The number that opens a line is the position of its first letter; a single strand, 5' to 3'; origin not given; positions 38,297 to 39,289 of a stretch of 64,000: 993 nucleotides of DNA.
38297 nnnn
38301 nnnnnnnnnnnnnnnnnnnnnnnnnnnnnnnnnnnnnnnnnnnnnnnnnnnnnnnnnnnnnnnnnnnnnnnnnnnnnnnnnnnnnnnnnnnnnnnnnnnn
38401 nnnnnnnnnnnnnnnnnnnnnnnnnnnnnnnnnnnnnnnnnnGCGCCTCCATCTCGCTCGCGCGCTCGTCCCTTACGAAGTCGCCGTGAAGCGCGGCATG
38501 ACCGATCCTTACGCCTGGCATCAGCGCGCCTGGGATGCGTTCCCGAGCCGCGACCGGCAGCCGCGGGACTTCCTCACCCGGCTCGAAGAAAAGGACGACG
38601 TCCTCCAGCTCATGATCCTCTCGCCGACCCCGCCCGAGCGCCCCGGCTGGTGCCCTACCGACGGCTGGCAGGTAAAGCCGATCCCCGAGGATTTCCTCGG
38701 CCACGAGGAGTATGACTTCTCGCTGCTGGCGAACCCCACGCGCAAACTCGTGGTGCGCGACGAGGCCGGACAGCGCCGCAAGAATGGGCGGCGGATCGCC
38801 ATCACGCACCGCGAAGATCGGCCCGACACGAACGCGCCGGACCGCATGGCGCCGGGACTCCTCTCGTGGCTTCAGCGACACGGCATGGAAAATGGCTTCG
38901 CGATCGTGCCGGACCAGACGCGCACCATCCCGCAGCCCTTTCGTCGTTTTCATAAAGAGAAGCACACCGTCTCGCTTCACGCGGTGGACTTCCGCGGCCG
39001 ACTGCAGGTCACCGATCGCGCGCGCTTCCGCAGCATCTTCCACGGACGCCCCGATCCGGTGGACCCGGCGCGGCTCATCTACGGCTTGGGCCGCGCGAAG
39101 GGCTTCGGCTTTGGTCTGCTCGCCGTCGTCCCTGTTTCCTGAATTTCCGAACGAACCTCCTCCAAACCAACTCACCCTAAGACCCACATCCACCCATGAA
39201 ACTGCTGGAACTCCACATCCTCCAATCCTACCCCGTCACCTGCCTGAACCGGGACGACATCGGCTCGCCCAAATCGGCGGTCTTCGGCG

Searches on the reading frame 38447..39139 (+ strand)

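Call 39: search_protein_families(library=pfam, proteins=[window:38447-39139:+], max_evalue=1)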
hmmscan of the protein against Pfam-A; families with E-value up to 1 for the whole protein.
window:38447-39139:+ (231 aa): 2 families
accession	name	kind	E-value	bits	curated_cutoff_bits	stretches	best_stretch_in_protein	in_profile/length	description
PF08798.16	CRISPR_assoc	-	1.4e-31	110.9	25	1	9-229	10-223/223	CRISPR associated protein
PF01522.26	Polysacc_deac_1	-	0.085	13.3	23.1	1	131-188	17-74/124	Polysaccharide deacetylase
